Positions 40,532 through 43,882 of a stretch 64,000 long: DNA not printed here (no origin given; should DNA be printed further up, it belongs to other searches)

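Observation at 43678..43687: T9 homopolymer at codons 2-4 (or 16-18) of the usher-like gene: possible slipped-strand phase-variation switch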

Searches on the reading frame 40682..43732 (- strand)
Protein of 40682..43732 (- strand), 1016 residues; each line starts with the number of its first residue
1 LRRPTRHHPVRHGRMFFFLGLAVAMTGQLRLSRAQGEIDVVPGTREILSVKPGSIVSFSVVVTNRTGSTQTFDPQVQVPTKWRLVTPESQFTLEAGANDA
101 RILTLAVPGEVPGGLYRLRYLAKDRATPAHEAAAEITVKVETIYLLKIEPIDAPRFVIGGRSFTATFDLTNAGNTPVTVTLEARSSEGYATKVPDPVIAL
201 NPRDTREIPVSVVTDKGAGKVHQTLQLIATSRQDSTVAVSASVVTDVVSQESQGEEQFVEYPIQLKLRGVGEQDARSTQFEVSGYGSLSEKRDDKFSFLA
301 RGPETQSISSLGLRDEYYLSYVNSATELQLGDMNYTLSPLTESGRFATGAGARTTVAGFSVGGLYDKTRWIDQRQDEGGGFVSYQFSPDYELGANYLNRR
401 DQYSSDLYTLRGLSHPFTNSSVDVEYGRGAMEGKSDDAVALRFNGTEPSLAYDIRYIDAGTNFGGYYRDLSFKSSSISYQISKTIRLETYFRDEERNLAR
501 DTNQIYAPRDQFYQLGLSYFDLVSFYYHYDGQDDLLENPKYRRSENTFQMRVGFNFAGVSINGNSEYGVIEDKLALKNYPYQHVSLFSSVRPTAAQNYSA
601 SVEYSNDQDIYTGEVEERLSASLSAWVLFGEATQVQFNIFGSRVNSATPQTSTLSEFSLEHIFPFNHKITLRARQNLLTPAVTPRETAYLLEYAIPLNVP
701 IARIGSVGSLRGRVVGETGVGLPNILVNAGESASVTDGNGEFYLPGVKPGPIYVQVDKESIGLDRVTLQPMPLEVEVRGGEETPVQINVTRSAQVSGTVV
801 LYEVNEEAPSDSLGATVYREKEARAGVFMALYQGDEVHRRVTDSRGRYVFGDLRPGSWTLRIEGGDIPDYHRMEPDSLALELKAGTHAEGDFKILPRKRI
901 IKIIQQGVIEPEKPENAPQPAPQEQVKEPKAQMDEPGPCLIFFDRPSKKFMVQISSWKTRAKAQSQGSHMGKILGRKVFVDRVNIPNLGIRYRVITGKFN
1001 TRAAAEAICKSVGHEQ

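Call 6: search_protein_families(library=pfam, proteins=[window:40682-43732:-], max_evalue=0.01)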
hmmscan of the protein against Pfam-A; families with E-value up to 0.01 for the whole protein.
window:40682-43732:- (1016 aa): 8 families
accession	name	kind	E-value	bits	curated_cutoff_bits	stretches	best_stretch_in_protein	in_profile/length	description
PF13620.12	CarboxypepD_reg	-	3.6e-12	46.9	32.3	2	709-787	1-79/82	Carboxypeptidase regulatory-like domain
PF11614.14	FixG_C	-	7.5e-07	29.8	25.6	1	166-238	36-109/119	IG-like fold at C-terminal of FixG, putative oxidoreductase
PF05036.18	SPOR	-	2.7e-06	28.1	21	1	946-1011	1-63/76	SPOR domain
PF10633.15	NPCBM_assoc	-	0.0001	22.9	24.4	0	51-122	2-75/78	NPCBM-associated, NEW3 domain of alpha-galactosidase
PF17210.9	SdrD_B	-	0.0017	18.9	29.7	0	826-862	26-64/112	SdrD B-like domain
PF16371.11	MetallophosN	-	0.0031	18.1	35.6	0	712-749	1-36/77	N terminal of Calcineurin-like phosphoesterase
PF13715.12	CarbopepD_reg_2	-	0.0031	17.9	32.2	0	711-757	2-51/88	CarboxypepD_reg-like domain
PF22067.2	Cep192_D3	-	0.0078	16.7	27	0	161-228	17-83/99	Cep192 domain 3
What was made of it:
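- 40682..43732 (-): Usher-like outer-membrane protein gene, 1016 aa. Predicted layout: signal peptide, two Ig-like domains, a large beta-barrel (about residues 258-703), two CarboxypepD_reg domains, and a C-terminal SPOR domain. Pfam (call 6).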

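Call 7: find_homologous_proteins(query=window:40682-43732:-, max_evalue=1e-10)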
Query window:40682-43732:- (1016 aa): 18 proteins with E <= 1e-10 among 8000 candidates.
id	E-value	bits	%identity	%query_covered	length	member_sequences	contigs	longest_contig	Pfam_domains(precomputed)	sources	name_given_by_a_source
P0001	0.0e+0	2244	99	99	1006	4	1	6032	PF11614.15,PF05036.19,PF13620.13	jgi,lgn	-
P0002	1.6e-295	1002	45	99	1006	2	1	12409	PF05036.19,PF13620.13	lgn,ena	-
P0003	2.0e-294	998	45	99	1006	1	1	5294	PF13620.13,PF22904.4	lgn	-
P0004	3.0e-289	981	45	99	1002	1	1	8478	PF13620.13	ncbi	-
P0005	3.1e-288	977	45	99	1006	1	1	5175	PF13620.13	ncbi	-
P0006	1.0e-286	972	46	99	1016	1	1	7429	PF05036.19,PF13620.13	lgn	-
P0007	1.6e-280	952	44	99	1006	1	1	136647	PF13620.13,PF22904.4,PF17210.10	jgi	jgi:hypothetical protein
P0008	7.8e-279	946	44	98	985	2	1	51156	PF05036.19,PF13715.13,PF16371.13,PF13620.13,PF22904.4,PF17210.10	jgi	jgi:hypothetical protein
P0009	7.5e-277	940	43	99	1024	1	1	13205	PF13620.13,PF10633.16,PF17210.10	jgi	jgi:hypothetical protein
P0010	2.9e-271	921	43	100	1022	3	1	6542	PF16371.13,PF13620.13,PF17210.10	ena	-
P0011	2.2e-266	905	41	99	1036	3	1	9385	PF05036.19,PF13715.13,PF16371.13,PF17802.8,PF13620.13,PF10633.16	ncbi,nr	ncbi:MAG: hypothetical protein EHM64_12035 [Ignavibacteriae bacterium]|nr:MAG: hypothetical protein 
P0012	9.8e-250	850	40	99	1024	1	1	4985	PF11614.15,PF05036.19,PF13620.13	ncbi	-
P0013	8.8e-249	847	41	99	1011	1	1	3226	PF05036.19,PF13620.13,PF22904.4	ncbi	-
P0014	6.6e-242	824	41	99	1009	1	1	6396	PF05036.19,PF13620.13,PF17210.10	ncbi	-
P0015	5.3e-196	672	35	99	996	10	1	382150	PF23619.2,PF13620.13,PF10633.16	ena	-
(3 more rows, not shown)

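Call 8: search_protein_families(library=ncbifam, proteins=[window:40682-43732:-], max_evalue=0.01)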
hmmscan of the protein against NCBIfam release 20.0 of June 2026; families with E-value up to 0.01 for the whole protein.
window:40682-43732:- (1016 aa): 1 family
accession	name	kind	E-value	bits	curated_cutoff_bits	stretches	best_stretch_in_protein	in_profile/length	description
NF041740.1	choice_anch_T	equivalog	2.6e-06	26.8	70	1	32-236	24-244/259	choice-of-anchor T family protein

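Call 11: find_encoding_contigs(protein=P0001, flank=6000, max_places=10)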
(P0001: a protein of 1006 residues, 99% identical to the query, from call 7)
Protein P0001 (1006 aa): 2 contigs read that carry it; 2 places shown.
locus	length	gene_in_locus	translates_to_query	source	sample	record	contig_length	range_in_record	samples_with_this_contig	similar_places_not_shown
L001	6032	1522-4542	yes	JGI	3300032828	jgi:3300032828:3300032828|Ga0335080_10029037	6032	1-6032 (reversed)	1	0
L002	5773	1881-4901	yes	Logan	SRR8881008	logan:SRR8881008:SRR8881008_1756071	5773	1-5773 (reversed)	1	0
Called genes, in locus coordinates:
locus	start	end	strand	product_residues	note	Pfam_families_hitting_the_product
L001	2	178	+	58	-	?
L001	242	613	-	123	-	-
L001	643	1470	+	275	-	-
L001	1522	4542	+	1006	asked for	PF11614:FixG_C (faint), PF13620:CarboxypepD_reg (weak), PF05036:SPOR (weak)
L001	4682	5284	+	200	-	-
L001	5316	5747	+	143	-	-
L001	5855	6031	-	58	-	?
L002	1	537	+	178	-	?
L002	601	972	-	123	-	-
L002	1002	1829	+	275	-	-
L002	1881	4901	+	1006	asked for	PF11614:FixG_C (faint), PF13620:CarboxypepD_reg (weak), PF05036:SPOR (weak)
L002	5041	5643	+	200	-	-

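Call 14: find_related_loci(query=A2, collection=genome_contigs, flank=4000)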
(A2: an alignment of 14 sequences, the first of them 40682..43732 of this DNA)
Query A2 (1016 aa) in genome_contigs; peptide patterns used: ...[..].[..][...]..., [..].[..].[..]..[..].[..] (x = any residue, [..] = any of these).
40 stretches matched a pattern; 16 encode a relative of the query (tblastn E <= 1e-3); 16 distinct loci.
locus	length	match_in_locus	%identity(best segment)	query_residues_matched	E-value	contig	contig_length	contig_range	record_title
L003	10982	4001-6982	43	7-1009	0e+0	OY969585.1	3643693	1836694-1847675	MAG: Ignavibacteriota bacterium isolate MFD03726.bin.c.11 genome assembly, chromosome: 1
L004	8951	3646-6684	43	6-1012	0e+0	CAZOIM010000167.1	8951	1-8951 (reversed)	MAG TPA_asm: uncultured Ignavibacteriaceae bacterium isolate binchicken_co241_296 genome assembly, contig: NODE_8185_len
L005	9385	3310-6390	41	7-1015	0e+0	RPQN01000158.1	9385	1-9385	MAG: Ignavibacteriae bacterium isolate metabat2.334 metabat2.334_Contig_547067, whole genome shotgun sequence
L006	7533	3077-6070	41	1-1010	0e+0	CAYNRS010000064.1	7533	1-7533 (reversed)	MAG TPA_asm: uncultured Ignavibacteriaceae bacterium isolate binchicken_co21_380 genome assembly, contig: NODE_10088_len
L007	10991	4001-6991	42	9-1015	0e+0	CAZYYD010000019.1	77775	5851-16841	MAG TPA_asm: uncultured Ignavibacteriaceae bacterium isolate SRP178699_co1_24 genome assembly, contig: NODE_223_length_7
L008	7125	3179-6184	42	1-1016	0e+0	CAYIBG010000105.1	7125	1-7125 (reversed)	MAG TPA_asm: uncultured Ignavibacteriaceae bacterium isolate ERP119705_co1_736 genome assembly, contig: NODE_16636_lengt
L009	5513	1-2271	47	246-1009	0e+0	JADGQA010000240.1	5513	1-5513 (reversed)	MAG: Bacteroidota bacterium isolate Chersky.3_21 contig-100_11911, whole genome shotgun sequence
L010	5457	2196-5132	37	7-1010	0e+0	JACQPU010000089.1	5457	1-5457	MAG: Ignavibacteriales bacterium isolate NC_groundwater_1315_Ag_S-0.2um_54_21 S_p2_S4_coassembly_k141_1245663, whole gen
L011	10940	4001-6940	35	7-1012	0e+0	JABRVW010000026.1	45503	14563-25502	MAG: Ignavibacterium sp. isolate MAG-04r c_000000000233, whole genome shotgun sequence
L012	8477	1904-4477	38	48-906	0e+0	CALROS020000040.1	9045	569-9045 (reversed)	MAG: Chitinophaga pinensis isolate JJ-LAS36-244-8-m1-bin313 genome assembly, contig: JJ-LAS36-244-C632, whole genome sho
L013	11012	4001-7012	40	1-1012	0e+0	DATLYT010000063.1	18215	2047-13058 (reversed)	MAG TPA_asm: Bacteroidota bacterium isolate SMAG_U13279 k141_281557, whole genome shotgun sequence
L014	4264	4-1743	42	429-1016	1e-161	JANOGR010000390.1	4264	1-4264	MAG: Ignavibacteriales bacterium isolate SOY_64_metabat_134 SOY_64_k141_2817547, whole genome shotgun sequence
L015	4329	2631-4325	39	1-572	1e-138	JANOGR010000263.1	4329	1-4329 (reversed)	MAG: Ignavibacteriales bacterium isolate SOY_64_metabat_134 SOY_64_k141_414534, whole genome shotgun sequence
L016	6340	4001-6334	31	38-804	5e-114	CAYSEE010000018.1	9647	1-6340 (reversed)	MAG TPA_asm: uncultured Clostridia bacterium isolate binchicken_co184_665 genome assembly, contig: NODE_14298_length_964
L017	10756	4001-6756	31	37-913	2e-128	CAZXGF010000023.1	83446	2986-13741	MAG TPA_asm: uncultured Verrucomicrobiota bacterium isolate binchicken_co89_561 genome assembly, contig: NODE_275_length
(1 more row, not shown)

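Call 15: find_related_loci(query=A2, collection=metagenome_contigs, flank=4000)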
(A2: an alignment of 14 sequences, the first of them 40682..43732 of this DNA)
Query A2 (1016 aa) in metagenome_contigs; peptide patterns used: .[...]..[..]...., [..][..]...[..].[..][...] (x = any residue, [..] = any of these).
96 stretches matched a pattern; 21 encode a relative of the query (tblastn E <= 1e-3); 21 distinct loci.
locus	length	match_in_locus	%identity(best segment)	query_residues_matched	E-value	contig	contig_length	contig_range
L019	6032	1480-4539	99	1-1016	0e+0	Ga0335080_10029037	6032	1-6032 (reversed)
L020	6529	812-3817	45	1-1012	0e+0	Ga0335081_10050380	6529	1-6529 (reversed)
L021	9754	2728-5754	44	1-1014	0e+0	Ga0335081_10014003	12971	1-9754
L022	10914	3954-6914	43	7-1005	0e+0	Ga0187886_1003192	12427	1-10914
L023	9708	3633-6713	41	7-1015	0e+0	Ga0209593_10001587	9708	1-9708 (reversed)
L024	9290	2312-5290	41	9-1015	0e+0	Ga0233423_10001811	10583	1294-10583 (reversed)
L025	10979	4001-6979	41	9-1015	0e+0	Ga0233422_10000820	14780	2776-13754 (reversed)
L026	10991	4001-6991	42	9-1015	0e+0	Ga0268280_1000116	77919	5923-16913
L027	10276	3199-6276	40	8-1012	0e+0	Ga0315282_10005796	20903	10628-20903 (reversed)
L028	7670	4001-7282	37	47-1012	0e+0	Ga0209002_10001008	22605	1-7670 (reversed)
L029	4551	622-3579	40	9-1014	0e+0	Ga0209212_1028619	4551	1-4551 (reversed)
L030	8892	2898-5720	37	1-938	0e+0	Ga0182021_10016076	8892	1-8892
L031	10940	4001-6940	35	7-1012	0e+0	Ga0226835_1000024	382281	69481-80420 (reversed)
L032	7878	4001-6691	42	10-914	0e+0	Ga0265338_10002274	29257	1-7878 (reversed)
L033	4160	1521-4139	37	1-868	0e+0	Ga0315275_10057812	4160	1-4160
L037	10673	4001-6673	42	15-914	0e+0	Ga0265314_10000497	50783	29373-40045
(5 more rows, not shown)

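Call 35: list_cluster_members(proteins=[P0001])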
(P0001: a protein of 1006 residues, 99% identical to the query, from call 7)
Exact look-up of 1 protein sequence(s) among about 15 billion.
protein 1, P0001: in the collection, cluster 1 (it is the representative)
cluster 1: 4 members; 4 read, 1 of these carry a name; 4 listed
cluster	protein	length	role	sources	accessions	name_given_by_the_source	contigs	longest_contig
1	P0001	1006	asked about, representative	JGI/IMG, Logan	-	-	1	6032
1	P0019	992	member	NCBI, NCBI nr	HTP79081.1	MAG TPA: SPOR domain-containing protein [Bacteroidota bacterium] | SPOR domain-containing protein [Bacteroidota bacterium]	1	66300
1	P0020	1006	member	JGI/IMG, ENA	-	-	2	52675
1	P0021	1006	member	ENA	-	-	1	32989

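Call 36: find_homologous_proteins(query=L032:4175-6697:+, max_evalue=1e-50)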
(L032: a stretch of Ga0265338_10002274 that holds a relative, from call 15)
Query L032:4175-6697:+ (841 aa): 24 proteins with E <= 1e-50 among 8000 candidates.
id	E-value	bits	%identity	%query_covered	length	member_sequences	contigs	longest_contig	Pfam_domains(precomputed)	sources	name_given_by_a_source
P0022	0.0e+0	1767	94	100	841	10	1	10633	PF13620.13,PF10633.16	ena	-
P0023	0.0e+0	1105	59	100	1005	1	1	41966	PF13620.13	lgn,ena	-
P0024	0.0e+0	1092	59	100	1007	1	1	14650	PF11614.15,PF13620.13,PF10633.16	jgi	jgi:hypothetical protein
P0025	0.0e+0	1089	58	100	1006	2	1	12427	PF05036.19,PF13620.13,PF10633.16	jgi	-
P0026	0.0e+0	1065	55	100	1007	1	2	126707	PF05036.19,PF13620.13,PF17210.10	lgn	-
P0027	0.0e+0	1062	57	99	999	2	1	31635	PF11614.15,PF05036.19,PF13620.13,PF17210.10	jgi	jgi:hypothetical protein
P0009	0.0e+0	1040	55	100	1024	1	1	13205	PF13620.13,PF10633.16,PF17210.10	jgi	jgi:hypothetical protein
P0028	1.3e-284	965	52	99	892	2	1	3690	PF13620.13,PF10633.16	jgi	-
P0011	4.4e-284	963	52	99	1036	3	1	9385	PF05036.19,PF13715.13,PF16371.13,PF17802.8,PF13620.13,PF10633.16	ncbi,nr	ncbi:MAG: hypothetical protein EHM64_12035 [Ignavibacteriae bacterium]|nr:MAG: hypothetical protein 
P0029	1.4e-280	952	51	100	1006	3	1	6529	PF05036.19,PF13620.13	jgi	-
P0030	1.1e-278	945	51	99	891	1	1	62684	PF13620.13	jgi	jgi:hypothetical protein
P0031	2.8e-270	917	57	85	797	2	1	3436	-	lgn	-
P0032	2.1e-267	908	51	99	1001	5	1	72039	PF05036.19,PF13620.13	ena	-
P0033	6.4e-234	797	46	99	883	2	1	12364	PF13620.13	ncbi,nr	ncbi:MAG: hypothetical protein KA247_00760 [Bacteroidetes bacterium]|nr:hypothetical protein [Bacter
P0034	3.7e-216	739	43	99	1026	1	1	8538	PF16371.13,PF13620.13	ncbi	-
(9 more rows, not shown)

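Call 37: list_cluster_members(proteins=[P0022, L032:4175-6697:+, L037:4157-6679:+])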
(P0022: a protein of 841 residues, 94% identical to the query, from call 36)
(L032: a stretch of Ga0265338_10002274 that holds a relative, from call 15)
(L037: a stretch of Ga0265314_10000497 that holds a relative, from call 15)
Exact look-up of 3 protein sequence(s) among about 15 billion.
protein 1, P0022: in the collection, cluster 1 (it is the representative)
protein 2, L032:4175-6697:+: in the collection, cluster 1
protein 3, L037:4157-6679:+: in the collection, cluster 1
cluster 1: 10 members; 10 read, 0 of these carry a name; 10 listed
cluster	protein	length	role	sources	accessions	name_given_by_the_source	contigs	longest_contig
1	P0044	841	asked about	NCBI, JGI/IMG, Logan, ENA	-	-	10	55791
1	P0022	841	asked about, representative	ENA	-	-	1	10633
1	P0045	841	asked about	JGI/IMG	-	-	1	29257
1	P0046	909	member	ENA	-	-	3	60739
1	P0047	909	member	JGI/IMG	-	-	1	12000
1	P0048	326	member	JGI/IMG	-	-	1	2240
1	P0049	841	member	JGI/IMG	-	-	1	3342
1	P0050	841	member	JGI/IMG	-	-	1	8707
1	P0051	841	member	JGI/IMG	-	-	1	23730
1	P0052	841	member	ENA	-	-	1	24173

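Call 38: find_encoding_contigs(protein=P0020, flank=3000, max_places=10)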
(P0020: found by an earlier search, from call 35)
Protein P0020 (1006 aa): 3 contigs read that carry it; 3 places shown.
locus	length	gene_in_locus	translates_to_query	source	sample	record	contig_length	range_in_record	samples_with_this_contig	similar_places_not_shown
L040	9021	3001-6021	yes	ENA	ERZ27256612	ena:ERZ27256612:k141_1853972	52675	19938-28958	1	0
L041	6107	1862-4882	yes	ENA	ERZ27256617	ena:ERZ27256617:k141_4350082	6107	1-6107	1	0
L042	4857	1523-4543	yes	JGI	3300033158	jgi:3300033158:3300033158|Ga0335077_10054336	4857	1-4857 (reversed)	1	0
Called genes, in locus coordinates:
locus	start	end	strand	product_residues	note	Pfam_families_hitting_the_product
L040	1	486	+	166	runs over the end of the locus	-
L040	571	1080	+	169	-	-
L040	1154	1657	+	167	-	-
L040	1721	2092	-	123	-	-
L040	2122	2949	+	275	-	-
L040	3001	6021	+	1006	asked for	PF11614:FixG_C (faint), PF13620:CarboxypepD_reg (weak), PF05036:SPOR (weak)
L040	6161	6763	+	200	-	-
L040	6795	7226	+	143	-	-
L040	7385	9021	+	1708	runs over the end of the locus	PF02350:Epimerase_2, PF10096:DUF2334, PF08532:Glyco_hydro_42M (weak)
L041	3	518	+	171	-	?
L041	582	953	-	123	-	-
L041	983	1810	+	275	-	-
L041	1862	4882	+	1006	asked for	PF11614:FixG_C (faint), PF13620:CarboxypepD_reg (weak), PF05036:SPOR (weak)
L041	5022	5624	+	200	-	-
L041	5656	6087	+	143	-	-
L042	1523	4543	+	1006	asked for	PF11614:FixG_C (faint), PF13620:CarboxypepD_reg (weak), PF05036:SPOR (weak)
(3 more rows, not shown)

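Call 39: find_encoding_contigs(protein=P0046, flank=1500, max_places=10)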
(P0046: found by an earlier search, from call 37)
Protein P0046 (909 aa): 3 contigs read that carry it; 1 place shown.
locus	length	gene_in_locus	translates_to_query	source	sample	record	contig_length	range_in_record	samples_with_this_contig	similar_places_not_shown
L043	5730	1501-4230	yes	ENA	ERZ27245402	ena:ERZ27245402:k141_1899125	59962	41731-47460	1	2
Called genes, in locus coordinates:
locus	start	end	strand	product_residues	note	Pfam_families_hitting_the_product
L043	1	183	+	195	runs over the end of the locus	-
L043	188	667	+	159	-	-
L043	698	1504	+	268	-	-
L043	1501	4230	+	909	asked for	PF10633:NPCBM_assoc (faint), PF13620:CarboxypepD_reg (faint)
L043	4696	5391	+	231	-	PF05239:PRC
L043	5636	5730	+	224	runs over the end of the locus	PF04972:BON, PF21937:Yop-YscD_ppl_2nd (faint), PF04972:BON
